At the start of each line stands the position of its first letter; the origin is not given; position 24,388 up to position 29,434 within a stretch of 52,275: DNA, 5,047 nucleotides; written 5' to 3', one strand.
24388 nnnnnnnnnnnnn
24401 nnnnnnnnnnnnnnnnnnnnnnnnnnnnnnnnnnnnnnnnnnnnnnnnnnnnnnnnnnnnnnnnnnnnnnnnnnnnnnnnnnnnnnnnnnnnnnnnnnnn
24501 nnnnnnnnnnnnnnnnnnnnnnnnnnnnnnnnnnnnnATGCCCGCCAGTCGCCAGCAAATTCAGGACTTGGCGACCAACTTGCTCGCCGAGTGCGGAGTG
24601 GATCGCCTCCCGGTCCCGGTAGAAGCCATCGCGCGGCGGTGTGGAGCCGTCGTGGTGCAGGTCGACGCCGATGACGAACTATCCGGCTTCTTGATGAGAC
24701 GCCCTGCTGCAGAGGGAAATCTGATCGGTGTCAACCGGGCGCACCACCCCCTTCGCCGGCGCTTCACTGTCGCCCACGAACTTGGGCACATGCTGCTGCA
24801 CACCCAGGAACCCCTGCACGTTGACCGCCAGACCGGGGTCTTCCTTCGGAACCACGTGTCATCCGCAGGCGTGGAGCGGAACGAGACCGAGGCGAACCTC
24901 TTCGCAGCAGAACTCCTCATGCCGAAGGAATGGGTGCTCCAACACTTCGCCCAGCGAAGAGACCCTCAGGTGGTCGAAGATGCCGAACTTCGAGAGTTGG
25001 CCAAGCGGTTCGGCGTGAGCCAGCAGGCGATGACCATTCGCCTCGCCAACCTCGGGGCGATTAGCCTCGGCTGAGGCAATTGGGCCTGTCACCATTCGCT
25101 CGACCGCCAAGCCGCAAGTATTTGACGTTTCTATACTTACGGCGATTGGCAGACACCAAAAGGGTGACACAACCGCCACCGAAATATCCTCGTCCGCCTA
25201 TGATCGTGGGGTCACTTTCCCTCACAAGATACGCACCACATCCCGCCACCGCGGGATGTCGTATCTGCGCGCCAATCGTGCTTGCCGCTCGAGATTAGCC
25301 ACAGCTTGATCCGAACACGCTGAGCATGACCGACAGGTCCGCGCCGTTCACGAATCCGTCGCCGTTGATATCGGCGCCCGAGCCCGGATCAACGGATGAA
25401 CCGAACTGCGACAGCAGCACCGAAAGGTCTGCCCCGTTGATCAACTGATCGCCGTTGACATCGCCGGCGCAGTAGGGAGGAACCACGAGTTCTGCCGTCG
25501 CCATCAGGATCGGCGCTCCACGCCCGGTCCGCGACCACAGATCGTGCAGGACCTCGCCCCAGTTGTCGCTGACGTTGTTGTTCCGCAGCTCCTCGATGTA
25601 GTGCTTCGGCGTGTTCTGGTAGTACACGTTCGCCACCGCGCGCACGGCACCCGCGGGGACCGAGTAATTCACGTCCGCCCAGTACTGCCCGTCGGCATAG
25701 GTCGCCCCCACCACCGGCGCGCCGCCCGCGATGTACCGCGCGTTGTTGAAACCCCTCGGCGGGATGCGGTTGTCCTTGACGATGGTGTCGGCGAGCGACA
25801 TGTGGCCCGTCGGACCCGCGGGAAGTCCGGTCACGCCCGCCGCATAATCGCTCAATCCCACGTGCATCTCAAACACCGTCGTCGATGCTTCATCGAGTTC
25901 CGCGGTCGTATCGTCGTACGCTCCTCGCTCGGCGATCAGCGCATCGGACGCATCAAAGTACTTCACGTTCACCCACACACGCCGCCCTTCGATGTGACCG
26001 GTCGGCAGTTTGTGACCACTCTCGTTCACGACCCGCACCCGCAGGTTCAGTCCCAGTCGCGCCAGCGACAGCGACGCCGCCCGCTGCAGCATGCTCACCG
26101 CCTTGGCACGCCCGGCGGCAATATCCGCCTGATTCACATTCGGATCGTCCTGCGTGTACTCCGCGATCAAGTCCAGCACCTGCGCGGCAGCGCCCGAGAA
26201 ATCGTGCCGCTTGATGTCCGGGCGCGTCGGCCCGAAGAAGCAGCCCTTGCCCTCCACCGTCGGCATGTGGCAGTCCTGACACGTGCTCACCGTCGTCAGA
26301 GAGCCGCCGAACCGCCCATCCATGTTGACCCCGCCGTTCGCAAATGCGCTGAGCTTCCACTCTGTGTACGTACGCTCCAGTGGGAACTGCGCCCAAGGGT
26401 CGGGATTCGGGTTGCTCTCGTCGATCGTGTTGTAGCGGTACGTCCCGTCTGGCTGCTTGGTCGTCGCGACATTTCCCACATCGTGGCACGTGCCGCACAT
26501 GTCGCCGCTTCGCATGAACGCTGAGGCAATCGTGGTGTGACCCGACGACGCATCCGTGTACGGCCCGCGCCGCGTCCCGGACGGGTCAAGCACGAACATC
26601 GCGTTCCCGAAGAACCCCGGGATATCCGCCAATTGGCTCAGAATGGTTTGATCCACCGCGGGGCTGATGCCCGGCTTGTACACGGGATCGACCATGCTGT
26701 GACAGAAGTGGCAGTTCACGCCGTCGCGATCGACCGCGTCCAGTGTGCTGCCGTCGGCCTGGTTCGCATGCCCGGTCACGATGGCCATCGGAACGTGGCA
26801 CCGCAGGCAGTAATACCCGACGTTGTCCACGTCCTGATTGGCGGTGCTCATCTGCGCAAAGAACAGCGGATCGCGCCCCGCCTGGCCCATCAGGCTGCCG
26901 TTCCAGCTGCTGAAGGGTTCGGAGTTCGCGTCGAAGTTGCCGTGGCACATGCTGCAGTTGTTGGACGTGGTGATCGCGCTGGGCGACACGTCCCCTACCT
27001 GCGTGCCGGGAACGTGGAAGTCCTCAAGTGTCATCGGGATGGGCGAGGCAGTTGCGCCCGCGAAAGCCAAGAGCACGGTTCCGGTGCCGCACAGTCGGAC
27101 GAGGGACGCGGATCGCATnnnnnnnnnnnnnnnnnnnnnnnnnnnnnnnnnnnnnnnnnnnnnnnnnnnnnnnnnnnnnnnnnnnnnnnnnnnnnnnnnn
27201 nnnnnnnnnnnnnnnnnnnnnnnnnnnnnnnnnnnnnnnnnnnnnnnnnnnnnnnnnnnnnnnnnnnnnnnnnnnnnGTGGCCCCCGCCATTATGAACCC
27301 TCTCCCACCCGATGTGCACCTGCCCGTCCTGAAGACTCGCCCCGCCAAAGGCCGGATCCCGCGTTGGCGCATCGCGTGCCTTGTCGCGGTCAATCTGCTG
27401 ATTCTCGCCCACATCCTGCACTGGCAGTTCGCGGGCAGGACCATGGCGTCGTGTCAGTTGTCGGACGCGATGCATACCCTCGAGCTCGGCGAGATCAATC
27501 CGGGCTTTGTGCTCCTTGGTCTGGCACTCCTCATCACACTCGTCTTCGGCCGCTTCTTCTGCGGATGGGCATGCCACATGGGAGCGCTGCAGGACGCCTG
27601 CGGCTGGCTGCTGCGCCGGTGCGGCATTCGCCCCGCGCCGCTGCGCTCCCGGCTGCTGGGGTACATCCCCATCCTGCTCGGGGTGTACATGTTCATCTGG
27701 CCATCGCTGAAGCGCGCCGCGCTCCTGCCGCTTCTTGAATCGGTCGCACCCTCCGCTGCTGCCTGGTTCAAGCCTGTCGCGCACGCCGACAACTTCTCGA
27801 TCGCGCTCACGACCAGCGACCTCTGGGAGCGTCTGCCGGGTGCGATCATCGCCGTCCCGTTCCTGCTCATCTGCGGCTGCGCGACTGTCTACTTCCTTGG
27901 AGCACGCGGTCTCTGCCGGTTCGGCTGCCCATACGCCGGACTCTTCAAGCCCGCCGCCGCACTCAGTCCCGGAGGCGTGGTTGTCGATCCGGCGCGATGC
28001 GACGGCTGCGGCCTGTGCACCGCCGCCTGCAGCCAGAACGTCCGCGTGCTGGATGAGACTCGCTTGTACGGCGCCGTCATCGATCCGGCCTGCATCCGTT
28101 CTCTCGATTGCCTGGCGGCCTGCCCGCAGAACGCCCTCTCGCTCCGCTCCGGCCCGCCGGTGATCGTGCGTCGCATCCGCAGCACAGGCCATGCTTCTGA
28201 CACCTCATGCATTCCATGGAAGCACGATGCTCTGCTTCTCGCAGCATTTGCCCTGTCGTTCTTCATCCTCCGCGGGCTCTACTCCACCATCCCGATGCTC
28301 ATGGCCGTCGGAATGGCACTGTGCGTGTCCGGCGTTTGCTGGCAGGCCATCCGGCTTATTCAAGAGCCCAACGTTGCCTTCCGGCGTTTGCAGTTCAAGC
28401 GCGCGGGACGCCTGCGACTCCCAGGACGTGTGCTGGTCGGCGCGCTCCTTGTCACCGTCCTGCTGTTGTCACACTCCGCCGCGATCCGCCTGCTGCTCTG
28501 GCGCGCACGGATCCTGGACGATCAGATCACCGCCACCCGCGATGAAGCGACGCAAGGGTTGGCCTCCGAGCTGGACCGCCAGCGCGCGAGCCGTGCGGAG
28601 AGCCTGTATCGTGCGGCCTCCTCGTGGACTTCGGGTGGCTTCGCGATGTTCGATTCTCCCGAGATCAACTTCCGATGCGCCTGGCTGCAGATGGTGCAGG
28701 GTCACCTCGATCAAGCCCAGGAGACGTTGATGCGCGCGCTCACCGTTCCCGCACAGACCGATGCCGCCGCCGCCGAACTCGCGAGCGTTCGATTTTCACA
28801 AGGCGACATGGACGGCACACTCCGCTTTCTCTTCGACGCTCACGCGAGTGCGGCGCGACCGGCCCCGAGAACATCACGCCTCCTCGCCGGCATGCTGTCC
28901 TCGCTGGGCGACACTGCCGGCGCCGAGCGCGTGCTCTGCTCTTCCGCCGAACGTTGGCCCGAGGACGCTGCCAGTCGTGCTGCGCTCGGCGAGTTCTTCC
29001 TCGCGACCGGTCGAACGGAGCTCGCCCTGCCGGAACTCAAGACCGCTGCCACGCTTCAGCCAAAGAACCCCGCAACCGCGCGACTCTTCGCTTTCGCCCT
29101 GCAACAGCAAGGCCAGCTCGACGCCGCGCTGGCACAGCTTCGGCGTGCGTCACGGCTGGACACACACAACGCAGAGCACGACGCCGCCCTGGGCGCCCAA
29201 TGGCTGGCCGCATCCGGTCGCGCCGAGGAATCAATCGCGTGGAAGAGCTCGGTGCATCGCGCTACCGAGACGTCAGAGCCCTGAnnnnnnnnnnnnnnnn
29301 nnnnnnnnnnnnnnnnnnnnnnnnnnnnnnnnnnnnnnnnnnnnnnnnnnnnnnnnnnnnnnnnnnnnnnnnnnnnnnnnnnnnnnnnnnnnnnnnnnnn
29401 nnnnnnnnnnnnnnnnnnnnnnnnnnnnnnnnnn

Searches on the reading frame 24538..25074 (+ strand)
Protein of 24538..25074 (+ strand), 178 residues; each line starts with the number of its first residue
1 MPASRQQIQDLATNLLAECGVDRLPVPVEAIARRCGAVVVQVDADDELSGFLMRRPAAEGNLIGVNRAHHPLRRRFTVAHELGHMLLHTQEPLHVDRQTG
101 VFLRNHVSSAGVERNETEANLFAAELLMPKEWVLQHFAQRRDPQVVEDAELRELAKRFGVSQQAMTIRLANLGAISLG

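Call 11: search_protein_families(library=pfam, proteins=[window:24538-25074:+])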
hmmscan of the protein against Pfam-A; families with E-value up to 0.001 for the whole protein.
window:24538-25074:+ (178 aa): 1 family
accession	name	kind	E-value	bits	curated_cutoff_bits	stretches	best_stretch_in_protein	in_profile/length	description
PF06114.19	Peptidase_M78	-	1.4e-24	86.7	22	1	56-169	26-122/123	IrrE N-terminal-like domain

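Call 62: search_protein_families(library=padloc, proteins=[window:24538-25074:+], max_evalue=0.001)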
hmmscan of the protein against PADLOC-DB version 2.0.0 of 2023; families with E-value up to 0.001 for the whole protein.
window:24538-25074:+ (178 aa): 17 families
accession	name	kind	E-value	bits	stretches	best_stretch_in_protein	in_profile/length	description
PDLC04141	capP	-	6.8e-35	118.7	1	6-173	3-154/242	capP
PDLC03953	RmrA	-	4.2e-17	60.4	1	50-176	184-287/373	-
PDLC03945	RmrA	-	4.8e-17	60.2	1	67-176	201-297/394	-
PDLC03954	RmrA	-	1.2e-16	58.6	1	5-176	138-294/380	-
PDLC03949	RmrA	-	1.1e-14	52.2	1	66-176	181-269/363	-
PDLC03944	RmrA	-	3.7e-14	50.6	1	71-176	196-287/384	-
PDLC03947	RmrA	-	8.2e-14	49.2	1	3-176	136-294/383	-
PDLC03955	RmrA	-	1.4e-13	48.8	1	3-175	142-293/371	-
PDLC03952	RmrA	-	3.3e-11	40.7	1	72-175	218-305/395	-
PDLC03943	RmrA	-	6e-11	40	1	61-175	178-275/370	-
PDLC04776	PDC-M69B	-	7.1e-11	40.3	1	44-176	53-178/272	-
PDLC03948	RmrA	-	1.1e-10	38.9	1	65-176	197-293/397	-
PDLC03946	RmrA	-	1.1e-10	38.8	1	66-176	182-271/357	-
PDLC03951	RmrA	-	5e-10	36.9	1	70-176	201-289/400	-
PDLC03950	RmrA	-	2.2e-06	24.9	1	66-171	188-277/369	-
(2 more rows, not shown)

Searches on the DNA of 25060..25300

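Call 57: search_rna_families(source=window, start=25060, end=25300, threshold=evalue, max_evalue=1)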
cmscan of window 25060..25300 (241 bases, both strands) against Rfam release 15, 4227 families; matches with E-value up to 1: 0.
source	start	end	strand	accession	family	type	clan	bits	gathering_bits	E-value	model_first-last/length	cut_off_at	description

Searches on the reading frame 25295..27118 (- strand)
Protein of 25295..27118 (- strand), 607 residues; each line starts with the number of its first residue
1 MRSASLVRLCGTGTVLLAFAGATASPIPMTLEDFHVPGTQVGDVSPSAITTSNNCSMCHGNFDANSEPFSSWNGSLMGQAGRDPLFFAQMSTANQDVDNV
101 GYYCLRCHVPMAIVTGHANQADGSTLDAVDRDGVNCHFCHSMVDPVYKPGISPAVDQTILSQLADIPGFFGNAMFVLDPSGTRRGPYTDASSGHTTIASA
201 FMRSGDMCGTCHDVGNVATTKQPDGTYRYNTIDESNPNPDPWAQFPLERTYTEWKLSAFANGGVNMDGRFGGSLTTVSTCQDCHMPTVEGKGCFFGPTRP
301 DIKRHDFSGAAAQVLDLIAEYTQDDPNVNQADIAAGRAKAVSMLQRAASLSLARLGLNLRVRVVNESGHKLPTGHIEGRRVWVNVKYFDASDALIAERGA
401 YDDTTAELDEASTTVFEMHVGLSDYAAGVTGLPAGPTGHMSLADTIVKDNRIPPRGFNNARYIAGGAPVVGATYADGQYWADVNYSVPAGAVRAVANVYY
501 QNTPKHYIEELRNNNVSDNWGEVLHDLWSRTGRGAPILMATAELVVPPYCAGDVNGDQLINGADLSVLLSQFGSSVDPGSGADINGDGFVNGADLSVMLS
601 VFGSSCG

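Call 11: search_protein_families(library=pfam, proteins=[window:25295-27118:-])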
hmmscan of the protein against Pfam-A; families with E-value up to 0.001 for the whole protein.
window:25295-27118:- (607 aa): 4 families
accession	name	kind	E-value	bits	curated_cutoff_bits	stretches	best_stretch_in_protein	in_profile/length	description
PF14522.11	Cytochrome_C7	-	7.1e-08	32.6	24.8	0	95-141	7-49/67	Cytochrome c7 and related cytochrome c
PF00404.24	Dockerin_1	-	2.7e-07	31.1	22.9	1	551-598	1-52/57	Dockerin type I domain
PF22113.1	Mtrc-MtrF_II-IV_dom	-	3.2e-06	27.2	30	0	49-142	78-165/176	Outer membrane cytochrome MtrC/MtrF-like, domains II/IV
PF14537.11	Cytochrom_c3_2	-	0.00053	20.8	25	0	98-142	23-66/79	Cytochrome c3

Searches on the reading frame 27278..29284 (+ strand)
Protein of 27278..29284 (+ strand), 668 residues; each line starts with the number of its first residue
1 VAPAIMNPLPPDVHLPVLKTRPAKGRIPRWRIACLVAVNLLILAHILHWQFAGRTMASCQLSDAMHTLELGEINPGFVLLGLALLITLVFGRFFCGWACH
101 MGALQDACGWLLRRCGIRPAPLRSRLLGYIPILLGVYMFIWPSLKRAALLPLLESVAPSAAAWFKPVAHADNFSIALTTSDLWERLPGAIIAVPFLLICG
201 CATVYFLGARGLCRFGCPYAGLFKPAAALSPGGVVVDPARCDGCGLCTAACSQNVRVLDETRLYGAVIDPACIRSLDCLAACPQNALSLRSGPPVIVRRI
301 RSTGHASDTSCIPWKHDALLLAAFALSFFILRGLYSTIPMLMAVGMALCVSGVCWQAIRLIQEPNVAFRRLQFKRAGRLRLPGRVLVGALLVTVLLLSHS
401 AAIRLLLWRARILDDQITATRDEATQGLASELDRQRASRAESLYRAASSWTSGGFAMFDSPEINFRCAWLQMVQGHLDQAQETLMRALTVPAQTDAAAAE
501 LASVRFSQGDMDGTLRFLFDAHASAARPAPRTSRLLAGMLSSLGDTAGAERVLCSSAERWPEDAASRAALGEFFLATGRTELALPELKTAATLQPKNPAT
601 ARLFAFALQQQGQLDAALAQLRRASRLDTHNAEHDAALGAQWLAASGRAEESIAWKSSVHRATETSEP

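Call 14: search_protein_families(library=pfam, proteins=[window:27278-29284:+])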
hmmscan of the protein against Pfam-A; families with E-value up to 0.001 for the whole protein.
window:27278-29284:+ (668 aa): 11 families
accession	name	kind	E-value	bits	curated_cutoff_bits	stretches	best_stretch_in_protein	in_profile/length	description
PF14559.12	TPR_19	-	1.8e-12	47.8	25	1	575-638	2-65/68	Tetratricopeptide repeat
PF12801.12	Fer4_5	-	8.4e-08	32.5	22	1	76-114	5-43/48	4Fe-4S binding domain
PF13428.12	TPR_14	-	1.1e-06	29.1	23.5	0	532-572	3-43/44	Tetratricopeptide repeat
PF13237.11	Fer4_10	-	1.3e-06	28.6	25.5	1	234-283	2-53/53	4Fe-4S dicluster domain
PF13414.12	TPR_11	-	5.3e-06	26.5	26.8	0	610-633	6-29/42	TPR repeat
PF07719.23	TPR_2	-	5.5e-06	26.5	27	0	605-630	8-33/34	Tetratricopeptide repeat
PF12838.12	Fer4_7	-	5.6e-06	27.2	27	1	240-286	1-52/52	4Fe-4S dicluster domain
PF13187.11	Fer4_9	-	1.8e-05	25.1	27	1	240-286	1-51/52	4Fe-4S dicluster domain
PF13181.12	TPR_8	-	6.3e-05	23.3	25.7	0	567-597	4-34/34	Tetratricopeptide repeat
PF00037.32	Fer4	-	0.00061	19.9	21.1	1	234-252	1-19/24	4Fe-4S binding domain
PF12837.12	Fer4_6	-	0.0007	19.9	25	1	234-252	2-20/24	4Fe-4S binding domain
